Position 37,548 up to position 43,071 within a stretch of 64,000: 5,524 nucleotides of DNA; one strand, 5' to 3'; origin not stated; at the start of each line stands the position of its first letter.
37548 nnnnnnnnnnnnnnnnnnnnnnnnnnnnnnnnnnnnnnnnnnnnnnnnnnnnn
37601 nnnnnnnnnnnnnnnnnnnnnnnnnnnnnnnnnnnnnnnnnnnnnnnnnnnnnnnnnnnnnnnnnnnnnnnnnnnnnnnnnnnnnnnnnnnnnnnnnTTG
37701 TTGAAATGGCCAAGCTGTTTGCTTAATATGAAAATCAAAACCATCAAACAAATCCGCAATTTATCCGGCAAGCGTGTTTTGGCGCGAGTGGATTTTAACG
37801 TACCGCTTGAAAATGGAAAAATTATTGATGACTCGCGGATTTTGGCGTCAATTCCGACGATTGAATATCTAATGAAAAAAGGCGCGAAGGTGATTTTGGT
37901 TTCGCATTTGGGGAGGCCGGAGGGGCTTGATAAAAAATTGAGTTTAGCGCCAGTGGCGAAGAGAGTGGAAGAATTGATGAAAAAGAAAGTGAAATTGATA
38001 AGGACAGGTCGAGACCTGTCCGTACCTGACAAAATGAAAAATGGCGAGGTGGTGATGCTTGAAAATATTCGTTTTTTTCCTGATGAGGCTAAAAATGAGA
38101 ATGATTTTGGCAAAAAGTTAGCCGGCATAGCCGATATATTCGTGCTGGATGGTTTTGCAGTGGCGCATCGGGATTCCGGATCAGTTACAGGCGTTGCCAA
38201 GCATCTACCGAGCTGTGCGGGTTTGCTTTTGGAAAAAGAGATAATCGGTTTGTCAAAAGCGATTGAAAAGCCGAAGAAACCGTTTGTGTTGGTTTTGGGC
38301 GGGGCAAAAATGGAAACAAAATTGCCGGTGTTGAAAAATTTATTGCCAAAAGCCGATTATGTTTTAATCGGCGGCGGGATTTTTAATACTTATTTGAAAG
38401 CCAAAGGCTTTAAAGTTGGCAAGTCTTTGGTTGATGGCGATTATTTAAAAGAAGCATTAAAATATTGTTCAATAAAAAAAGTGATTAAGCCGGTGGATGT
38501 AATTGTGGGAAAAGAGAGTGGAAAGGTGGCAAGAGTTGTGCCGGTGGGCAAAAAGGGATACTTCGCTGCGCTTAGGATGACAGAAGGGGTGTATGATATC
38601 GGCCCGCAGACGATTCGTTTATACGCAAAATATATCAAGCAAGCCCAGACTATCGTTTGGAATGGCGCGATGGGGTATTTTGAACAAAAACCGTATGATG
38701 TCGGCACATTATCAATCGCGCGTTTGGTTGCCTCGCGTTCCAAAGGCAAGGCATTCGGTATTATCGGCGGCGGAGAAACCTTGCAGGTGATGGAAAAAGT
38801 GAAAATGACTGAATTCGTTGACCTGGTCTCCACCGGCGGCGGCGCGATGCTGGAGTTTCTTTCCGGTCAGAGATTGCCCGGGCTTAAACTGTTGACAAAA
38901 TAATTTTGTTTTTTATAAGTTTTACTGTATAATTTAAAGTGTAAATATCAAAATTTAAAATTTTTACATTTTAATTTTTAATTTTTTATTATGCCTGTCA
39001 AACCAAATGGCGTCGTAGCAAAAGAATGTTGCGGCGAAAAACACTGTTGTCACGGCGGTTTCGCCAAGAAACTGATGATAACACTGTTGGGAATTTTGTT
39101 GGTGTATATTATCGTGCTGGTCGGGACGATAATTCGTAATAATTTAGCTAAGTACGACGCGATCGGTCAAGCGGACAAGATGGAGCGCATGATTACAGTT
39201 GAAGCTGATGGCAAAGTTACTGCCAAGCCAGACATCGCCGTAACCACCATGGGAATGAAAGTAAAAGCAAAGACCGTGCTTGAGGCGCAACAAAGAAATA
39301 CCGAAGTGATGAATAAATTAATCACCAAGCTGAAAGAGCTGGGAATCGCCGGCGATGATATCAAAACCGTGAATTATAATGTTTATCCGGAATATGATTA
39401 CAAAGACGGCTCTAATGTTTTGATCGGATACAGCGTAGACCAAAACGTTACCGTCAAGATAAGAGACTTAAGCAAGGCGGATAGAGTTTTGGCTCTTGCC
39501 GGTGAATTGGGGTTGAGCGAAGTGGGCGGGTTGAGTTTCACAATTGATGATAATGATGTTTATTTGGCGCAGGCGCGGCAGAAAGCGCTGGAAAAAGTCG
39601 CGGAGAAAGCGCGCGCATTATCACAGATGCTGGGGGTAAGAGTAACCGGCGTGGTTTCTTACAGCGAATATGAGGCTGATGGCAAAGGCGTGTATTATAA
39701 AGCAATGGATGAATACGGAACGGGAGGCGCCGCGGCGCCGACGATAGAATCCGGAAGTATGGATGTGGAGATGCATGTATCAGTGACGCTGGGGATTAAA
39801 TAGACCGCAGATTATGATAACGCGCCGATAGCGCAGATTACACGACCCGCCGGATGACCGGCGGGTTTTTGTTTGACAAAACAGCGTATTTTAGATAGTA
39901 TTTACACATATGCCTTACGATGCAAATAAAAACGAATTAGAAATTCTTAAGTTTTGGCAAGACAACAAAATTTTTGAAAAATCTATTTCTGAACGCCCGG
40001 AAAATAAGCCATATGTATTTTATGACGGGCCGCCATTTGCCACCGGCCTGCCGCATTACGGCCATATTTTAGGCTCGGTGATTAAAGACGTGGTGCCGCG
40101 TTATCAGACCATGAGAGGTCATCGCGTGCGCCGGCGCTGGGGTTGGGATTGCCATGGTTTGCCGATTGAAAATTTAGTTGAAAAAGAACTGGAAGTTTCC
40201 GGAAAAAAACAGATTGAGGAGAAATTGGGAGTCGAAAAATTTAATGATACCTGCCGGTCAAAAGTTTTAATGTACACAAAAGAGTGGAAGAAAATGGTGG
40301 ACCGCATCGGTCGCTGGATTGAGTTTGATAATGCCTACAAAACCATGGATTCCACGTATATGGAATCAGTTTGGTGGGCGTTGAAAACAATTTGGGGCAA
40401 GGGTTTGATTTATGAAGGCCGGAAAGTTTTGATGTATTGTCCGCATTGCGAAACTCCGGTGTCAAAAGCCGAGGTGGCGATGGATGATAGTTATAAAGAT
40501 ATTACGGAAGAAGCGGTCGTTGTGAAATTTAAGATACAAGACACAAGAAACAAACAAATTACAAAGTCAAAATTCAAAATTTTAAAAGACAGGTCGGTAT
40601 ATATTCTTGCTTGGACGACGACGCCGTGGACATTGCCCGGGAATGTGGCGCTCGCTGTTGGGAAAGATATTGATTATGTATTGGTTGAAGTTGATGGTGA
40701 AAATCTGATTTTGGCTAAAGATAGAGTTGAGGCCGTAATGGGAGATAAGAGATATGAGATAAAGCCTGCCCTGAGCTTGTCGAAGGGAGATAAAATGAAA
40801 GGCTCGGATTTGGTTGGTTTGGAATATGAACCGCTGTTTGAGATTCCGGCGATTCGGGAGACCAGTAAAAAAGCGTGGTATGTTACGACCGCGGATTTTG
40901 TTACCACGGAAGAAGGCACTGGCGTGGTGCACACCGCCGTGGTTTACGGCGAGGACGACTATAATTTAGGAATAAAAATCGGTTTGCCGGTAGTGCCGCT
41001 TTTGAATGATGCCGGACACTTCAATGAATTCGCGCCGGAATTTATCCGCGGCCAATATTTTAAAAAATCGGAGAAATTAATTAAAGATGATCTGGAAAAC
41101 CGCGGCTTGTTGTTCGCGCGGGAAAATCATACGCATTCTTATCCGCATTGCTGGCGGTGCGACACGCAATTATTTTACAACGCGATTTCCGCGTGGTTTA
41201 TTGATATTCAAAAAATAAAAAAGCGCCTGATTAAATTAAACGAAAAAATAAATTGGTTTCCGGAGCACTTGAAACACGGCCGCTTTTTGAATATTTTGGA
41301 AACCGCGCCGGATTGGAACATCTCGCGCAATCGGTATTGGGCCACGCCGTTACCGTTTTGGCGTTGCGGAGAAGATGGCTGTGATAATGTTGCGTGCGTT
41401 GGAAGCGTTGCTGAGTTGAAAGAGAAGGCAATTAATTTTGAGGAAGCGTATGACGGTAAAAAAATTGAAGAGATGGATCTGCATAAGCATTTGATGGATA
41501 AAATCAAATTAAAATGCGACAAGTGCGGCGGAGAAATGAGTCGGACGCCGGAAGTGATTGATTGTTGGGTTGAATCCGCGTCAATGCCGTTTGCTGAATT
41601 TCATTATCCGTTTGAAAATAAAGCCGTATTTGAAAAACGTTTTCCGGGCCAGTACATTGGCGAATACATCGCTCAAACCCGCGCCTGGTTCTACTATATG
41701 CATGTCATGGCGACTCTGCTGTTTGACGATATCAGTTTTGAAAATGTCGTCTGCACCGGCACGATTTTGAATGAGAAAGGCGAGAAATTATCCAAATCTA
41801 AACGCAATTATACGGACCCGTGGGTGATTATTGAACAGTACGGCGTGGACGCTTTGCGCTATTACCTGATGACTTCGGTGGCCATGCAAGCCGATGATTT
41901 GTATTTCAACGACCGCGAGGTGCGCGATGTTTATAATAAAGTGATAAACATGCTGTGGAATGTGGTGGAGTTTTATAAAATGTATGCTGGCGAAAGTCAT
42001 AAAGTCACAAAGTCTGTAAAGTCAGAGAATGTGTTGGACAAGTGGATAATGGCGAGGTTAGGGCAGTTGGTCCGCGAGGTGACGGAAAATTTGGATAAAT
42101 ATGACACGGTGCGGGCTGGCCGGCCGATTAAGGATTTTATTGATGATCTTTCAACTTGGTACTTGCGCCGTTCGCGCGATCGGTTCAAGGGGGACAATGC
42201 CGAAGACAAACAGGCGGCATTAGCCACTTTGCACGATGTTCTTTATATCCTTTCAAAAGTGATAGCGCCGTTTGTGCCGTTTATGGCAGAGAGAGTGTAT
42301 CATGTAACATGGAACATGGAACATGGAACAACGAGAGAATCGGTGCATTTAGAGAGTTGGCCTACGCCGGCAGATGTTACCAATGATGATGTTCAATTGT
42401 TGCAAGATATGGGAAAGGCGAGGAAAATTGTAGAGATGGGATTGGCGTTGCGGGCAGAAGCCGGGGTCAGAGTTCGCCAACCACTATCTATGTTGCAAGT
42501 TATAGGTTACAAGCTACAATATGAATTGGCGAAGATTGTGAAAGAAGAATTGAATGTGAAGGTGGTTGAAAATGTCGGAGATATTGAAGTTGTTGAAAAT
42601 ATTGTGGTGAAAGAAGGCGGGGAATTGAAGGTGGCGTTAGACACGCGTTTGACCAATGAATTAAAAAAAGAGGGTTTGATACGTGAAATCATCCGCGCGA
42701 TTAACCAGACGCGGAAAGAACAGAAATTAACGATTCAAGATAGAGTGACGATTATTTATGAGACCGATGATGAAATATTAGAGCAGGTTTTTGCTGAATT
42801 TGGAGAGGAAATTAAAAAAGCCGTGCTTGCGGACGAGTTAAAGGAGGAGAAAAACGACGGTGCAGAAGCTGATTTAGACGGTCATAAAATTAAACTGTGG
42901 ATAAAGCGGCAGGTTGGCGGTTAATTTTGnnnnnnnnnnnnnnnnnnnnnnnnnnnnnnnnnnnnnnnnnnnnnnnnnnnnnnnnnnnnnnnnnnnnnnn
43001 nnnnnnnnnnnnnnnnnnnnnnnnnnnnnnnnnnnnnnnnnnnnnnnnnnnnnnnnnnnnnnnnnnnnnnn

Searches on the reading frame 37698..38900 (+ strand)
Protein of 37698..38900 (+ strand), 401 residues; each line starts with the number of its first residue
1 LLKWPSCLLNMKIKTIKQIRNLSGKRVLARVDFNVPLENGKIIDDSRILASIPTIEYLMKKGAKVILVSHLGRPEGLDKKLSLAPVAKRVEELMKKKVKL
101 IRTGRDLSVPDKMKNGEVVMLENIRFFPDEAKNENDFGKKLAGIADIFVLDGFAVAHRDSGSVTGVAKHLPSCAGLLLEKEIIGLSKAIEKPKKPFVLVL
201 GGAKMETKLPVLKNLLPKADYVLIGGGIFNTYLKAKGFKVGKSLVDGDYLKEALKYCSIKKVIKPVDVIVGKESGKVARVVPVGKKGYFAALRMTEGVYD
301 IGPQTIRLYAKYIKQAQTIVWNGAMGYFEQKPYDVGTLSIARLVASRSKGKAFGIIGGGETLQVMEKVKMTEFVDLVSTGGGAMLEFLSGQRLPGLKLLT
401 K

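Call 47: search_protein_families(library=pfam, proteins=[window:37698-38900:+])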
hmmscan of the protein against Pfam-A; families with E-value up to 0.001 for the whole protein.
window:37698-38900:+ (401 aa): 1 family
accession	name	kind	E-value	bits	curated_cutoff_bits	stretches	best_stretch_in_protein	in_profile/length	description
PF00162.24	PGK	-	1.3e-125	419.8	27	1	21-391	5-379/379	Phosphoglycerate kinase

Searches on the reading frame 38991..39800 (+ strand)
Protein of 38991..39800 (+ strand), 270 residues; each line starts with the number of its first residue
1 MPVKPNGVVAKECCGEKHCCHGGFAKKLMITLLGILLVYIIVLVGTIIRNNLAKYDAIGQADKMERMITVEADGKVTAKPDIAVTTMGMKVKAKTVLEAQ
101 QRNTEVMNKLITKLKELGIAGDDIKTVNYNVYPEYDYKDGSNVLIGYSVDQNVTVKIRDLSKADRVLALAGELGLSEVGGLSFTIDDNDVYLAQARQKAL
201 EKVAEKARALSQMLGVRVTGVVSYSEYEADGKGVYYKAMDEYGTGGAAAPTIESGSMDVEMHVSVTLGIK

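Call 47: search_protein_families(library=pfam, proteins=[window:38991-39800:+])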
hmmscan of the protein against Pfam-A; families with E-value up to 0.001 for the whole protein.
window:38991-39800:+ (270 aa): 1 family
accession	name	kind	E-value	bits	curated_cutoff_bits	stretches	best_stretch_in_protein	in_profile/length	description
PF04402.19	SIMPL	-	3.9e-47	161.6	25.2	1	68-266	1-204/205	Protein of unknown function (DUF541)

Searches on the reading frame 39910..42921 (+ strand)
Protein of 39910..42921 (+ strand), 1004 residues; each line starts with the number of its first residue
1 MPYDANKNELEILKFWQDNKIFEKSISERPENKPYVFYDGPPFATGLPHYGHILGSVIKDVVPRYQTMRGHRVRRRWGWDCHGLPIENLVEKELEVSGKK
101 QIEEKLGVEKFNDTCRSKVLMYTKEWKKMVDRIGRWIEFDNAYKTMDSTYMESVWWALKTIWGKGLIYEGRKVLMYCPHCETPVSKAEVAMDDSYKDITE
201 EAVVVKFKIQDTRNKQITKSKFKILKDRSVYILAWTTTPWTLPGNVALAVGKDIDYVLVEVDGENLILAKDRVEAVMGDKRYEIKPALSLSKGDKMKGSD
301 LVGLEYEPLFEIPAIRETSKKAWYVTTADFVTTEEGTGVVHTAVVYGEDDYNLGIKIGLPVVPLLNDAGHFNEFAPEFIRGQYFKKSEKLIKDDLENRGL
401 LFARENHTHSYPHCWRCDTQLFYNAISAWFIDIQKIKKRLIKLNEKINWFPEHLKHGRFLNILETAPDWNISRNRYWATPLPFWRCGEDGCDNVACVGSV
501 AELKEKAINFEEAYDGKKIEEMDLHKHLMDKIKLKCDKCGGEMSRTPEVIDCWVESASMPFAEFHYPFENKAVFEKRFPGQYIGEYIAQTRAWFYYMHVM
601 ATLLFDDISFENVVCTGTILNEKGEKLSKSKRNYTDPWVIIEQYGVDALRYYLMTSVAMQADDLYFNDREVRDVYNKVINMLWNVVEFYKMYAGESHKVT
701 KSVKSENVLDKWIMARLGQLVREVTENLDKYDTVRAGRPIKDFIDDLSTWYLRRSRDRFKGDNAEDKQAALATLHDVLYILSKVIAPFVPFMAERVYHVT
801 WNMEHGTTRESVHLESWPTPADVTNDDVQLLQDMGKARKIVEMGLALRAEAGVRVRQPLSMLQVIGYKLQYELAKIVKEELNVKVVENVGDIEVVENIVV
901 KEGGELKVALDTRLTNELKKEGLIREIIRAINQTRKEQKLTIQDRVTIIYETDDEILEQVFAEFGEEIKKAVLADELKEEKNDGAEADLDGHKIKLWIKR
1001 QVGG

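Call 47: search_protein_families(library=pfam, proteins=[window:39910-42921:+])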
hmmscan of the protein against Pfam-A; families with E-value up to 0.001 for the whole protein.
window:39910-42921:+ (1004 aa): 4 families
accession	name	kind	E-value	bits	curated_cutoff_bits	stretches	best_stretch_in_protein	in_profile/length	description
PF00133.28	tRNA-synt_1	-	8.8e-123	410.5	22.7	1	12-660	2-409/414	tRNA synthetases class I (I, L, M and V)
PF08264.19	Anticodon_1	-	5.7e-29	101.3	25.1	1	710-860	1-145/148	Anticodon-binding domain of tRNA ligase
PF09334.17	tRNA-synt_1g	-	1.7e-23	83.5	20.1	2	594-686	295-387/391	tRNA synthetases class I (M)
PF19302.4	DUF5915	-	1.7e-21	77.1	27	1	893-1000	87-194/195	Domain of unknown function (DUF5915)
